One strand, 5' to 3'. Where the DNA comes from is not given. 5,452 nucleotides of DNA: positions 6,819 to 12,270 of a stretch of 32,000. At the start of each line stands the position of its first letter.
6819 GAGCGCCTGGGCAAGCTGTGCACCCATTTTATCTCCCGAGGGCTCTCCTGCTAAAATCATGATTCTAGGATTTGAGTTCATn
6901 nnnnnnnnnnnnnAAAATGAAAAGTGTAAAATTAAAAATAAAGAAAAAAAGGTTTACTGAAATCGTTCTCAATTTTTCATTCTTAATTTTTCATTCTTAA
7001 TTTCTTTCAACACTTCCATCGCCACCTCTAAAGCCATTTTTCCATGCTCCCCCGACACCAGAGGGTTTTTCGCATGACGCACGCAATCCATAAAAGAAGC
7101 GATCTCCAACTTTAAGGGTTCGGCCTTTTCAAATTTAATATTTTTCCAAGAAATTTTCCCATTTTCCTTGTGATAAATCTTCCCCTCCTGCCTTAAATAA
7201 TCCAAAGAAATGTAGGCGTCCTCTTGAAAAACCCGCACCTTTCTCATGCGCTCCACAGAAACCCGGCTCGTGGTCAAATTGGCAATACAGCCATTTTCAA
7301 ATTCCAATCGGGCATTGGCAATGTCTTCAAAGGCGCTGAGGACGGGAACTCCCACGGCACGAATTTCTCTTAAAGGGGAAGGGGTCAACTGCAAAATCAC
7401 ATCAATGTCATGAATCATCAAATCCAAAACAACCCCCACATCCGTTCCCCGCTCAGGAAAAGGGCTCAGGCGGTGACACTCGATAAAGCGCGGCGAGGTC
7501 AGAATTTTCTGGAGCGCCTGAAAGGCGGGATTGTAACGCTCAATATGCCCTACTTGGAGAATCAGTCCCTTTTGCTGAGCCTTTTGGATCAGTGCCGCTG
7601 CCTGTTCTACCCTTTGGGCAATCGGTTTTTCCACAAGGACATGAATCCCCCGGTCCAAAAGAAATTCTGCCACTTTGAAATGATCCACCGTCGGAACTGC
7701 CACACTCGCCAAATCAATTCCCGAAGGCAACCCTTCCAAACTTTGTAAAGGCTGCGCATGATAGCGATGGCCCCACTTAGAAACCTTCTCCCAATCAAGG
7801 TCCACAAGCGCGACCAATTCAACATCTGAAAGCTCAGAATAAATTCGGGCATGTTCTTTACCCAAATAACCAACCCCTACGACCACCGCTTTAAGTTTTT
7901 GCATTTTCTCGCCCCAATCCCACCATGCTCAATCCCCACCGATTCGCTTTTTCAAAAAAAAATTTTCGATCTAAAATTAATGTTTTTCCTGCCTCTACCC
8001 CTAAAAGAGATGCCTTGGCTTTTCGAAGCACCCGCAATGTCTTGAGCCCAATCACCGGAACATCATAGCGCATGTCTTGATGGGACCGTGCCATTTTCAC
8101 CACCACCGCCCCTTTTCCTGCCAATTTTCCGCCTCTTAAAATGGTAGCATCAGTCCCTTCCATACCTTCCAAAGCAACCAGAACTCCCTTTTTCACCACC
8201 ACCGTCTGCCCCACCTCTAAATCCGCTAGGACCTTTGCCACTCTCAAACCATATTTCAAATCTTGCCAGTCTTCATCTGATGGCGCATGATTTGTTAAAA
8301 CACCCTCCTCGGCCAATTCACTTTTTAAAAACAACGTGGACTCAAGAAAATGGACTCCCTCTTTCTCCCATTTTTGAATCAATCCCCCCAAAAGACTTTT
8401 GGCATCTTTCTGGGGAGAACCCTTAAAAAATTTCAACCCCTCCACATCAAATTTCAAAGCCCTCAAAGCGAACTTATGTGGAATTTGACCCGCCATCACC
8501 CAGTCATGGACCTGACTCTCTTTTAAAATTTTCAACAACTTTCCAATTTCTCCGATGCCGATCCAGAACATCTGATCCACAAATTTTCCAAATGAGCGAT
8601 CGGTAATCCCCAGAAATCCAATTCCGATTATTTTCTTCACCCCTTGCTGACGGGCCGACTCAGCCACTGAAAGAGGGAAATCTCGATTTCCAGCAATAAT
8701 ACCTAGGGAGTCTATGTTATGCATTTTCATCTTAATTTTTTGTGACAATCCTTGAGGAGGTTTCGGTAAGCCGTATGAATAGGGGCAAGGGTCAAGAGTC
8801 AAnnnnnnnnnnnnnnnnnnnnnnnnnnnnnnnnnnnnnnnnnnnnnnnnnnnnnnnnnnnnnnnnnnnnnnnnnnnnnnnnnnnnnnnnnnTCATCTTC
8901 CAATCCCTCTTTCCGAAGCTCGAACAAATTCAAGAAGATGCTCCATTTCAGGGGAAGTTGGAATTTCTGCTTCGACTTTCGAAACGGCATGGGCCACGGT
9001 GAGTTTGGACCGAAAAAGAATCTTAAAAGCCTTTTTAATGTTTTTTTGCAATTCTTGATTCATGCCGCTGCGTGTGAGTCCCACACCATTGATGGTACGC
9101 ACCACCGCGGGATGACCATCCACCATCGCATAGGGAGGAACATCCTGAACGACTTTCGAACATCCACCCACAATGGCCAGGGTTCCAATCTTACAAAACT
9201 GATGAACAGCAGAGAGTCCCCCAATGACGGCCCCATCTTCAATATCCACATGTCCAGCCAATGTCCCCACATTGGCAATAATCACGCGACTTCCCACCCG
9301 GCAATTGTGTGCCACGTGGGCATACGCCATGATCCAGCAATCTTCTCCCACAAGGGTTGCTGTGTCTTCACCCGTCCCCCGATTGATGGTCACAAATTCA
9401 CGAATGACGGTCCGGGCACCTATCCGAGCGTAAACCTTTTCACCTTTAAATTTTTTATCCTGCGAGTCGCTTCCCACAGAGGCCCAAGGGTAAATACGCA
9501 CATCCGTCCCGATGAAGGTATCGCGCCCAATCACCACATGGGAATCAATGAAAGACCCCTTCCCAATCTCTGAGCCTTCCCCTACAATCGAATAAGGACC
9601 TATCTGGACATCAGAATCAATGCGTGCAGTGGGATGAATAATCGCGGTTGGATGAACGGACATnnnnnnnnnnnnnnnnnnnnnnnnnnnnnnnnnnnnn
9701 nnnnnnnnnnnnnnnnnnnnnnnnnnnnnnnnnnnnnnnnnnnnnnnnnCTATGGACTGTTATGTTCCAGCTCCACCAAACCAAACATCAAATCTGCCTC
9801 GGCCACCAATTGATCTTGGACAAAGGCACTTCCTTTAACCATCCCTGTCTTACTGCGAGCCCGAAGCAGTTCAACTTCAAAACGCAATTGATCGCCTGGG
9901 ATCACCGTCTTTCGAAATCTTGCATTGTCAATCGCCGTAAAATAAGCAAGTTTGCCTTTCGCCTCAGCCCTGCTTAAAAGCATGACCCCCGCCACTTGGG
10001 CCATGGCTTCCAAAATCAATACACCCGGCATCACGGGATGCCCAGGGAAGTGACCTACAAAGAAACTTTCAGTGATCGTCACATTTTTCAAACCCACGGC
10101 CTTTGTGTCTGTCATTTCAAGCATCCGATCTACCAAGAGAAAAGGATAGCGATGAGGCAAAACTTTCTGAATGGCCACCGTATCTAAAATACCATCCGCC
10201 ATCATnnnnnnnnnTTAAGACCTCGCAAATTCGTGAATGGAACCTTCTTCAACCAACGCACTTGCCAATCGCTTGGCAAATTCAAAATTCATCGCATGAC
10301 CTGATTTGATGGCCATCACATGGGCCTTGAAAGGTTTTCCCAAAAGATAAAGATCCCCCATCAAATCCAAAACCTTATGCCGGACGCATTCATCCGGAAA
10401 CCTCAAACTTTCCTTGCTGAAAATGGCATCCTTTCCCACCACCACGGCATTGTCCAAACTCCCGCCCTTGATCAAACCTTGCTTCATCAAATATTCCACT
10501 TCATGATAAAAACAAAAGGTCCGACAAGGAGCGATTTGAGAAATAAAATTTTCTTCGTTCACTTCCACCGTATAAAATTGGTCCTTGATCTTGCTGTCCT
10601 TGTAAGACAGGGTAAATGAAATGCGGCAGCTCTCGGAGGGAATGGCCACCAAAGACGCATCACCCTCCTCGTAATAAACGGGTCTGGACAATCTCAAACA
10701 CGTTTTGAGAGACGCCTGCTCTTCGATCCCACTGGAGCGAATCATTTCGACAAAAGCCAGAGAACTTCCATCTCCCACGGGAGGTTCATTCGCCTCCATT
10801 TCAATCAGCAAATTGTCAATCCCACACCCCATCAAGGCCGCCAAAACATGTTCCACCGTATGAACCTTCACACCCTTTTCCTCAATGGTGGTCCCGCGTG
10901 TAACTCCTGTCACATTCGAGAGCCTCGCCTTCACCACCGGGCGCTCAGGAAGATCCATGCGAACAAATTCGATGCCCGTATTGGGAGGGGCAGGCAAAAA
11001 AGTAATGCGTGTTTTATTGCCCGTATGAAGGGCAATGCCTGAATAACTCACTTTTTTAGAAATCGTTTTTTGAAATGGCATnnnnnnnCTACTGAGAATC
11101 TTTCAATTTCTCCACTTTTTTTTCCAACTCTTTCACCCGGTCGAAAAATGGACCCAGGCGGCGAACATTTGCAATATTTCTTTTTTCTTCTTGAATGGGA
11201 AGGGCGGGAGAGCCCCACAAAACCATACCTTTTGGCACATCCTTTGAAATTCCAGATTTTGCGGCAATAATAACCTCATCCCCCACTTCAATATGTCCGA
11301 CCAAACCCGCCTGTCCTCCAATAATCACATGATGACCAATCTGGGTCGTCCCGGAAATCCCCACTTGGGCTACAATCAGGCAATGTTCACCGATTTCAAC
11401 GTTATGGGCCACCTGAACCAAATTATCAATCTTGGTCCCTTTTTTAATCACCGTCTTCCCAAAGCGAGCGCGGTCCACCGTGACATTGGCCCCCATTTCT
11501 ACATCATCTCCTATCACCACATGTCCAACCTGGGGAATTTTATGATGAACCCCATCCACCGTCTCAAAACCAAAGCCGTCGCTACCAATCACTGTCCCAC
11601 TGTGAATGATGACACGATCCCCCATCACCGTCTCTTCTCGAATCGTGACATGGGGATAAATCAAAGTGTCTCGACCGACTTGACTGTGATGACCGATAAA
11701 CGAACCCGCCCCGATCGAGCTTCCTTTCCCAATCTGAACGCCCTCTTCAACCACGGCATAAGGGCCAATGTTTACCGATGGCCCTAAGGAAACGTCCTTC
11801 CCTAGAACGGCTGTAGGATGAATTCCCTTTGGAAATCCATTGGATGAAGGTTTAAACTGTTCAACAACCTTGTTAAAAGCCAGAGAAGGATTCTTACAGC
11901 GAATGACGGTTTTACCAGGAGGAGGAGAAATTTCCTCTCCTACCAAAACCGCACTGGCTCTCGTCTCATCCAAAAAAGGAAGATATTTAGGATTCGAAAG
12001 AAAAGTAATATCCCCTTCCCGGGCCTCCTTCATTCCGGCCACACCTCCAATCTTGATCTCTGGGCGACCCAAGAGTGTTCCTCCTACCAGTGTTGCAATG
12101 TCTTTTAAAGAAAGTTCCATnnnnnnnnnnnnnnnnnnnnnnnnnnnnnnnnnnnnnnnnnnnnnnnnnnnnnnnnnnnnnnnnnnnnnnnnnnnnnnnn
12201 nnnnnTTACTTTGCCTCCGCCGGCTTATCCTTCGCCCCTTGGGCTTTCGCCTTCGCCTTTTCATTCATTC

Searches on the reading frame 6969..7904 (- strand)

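Call 21: search_protein_families(library=pfam, proteins=[window:6969-7904:-], max_evalue=0.001)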
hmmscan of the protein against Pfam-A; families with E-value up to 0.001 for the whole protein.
window:6969-7904:- (311 aa): 3 families
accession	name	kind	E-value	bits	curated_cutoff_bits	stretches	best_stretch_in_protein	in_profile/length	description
PF01408.29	GFO_IDH_MocA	-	2.2e-25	90.1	24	1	5-120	2-120/120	Oxidoreductase family, NAD-binding Rossmann fold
PF22725.1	GFO_IDH_MocA_C3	-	5.4e-11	43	27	1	154-230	41-121/124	GFO/IDH/MocA C-terminal domain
PF02894.22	GFO_IDH_MocA_C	-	2e-06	28.2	22.9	1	153-304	37-212/218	Oxidoreductase family, C-terminal alpha/beta domain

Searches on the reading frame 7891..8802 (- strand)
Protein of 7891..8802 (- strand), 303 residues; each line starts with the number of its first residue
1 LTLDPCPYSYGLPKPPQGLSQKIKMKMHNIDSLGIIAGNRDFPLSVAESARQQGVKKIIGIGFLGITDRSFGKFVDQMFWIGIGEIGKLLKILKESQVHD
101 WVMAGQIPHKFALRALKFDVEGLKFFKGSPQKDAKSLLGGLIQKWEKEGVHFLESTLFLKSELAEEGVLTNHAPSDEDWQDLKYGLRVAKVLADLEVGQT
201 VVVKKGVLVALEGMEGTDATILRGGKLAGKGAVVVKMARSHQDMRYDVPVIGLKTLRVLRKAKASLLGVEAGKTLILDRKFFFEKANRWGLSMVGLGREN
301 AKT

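Call 21: search_protein_families(library=pfam, proteins=[window:7891-8802:-], max_evalue=0.001)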
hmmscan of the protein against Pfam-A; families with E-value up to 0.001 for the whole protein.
window:7891-8802:- (303 aa): 2 families
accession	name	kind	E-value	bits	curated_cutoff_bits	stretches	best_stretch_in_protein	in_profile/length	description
PF06230.17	LpxI_C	-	5.5e-44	149.6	25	1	166-293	2-130/131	LpxI C-terminal domain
PF17930.7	LpxI_N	-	2.1e-26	92.8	25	1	33-160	2-127/129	LpxI N-terminal domain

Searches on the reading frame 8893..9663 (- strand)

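Call 21: search_protein_families(library=pfam, proteins=[window:8893-9663:-], max_evalue=0.001)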
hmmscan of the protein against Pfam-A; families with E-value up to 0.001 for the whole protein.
window:8893-9663:- (256 aa): 5 families
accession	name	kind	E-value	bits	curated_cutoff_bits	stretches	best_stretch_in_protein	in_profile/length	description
PF00132.30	Hexapep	-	3.8e-27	93.2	27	3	103-131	2-30/36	Bacterial transferase hexapeptide (six repeats)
PF13720.11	Acetyltransf_11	-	1e-26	93.5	24.5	1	174-254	1-81/82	Udp N-acetylglucosamine O-acyltransferase; Domain 2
PF25084.1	LbH_EIF2B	-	2e-08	34.6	54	1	13-57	10-53/105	EIF2B subunit epsilon LbH domain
PF25087.1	GMPPB_C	-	4e-05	23.7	39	0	80-153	24-95/110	GMPPB C-terminal domain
PF25247.1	LbH_GLGC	-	5.4e-05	23.6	27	0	24-89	15-84/135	GLGC left-handed parallel beta-helix domain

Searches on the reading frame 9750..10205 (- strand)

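Call 21: search_protein_families(library=pfam, proteins=[window:9750-10205:-], max_evalue=0.001)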
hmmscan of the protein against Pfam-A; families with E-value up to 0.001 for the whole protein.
window:9750-10205:- (151 aa): 3 families
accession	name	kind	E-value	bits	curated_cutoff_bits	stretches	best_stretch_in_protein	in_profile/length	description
PF07977.19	FabA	-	3.2e-35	121.2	23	1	16-137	1-137/138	FabA-like domain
PF03061.28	4HBT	-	0.0002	22.1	20.6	1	67-134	12-77/79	Thioesterase superfamily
PF01575.25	MaoC_dehydratas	-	0.00035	20.6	27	1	64-125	52-113/123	MaoC like domain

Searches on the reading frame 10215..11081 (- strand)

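Call 21: search_protein_families(library=pfam, proteins=[window:10215-11081:-], max_evalue=0.001)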
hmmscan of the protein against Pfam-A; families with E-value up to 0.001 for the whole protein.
window:10215-11081:- (288 aa): 1 family
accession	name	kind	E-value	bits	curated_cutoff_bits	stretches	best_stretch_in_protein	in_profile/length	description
PF03331.19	LpxC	-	4.2e-102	341.7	27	1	4-273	1-267/268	UDP-3-O-acyl N-acetylglycosamine deacetylase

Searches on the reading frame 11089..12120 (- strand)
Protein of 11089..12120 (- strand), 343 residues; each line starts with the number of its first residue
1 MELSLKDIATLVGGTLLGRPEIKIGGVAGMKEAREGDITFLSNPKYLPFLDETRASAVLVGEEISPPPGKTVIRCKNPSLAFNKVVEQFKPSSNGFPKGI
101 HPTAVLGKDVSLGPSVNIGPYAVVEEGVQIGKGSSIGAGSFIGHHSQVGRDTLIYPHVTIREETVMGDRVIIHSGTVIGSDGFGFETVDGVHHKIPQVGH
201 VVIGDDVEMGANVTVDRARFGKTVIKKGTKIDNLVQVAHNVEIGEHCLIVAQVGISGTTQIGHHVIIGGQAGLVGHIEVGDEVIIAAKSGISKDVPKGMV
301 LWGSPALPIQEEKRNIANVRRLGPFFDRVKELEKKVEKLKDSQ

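Call 21: search_protein_families(library=pfam, proteins=[window:11089-12120:-], max_evalue=0.001)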
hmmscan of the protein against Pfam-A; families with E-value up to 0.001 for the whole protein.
window:11089-12120:- (343 aa): 5 families
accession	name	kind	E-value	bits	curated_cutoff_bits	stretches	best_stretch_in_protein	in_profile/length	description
PF00132.30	Hexapep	-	1.5e-33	113.5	27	4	110-144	2-36/36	Bacterial transferase hexapeptide (six repeats)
PF04613.19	LpxD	-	6.8e-21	74.3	30.8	1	22-87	2-69/70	UDP-3-O-[3-hydroxymyristoyl] glucosamine N-acyltransferase, LpxD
PF25084.1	LbH_EIF2B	-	1.9e-09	37.9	54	1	115-178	9-70/105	EIF2B subunit epsilon LbH domain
PF14602.12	Hexapep_2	-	5.9e-07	29.5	27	0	110-142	2-32/34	Hexapeptide repeat of succinyl-transferase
PF25087.1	GMPPB_C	-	6.9e-06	26.2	39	1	100-173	7-84/110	GMPPB C-terminal domain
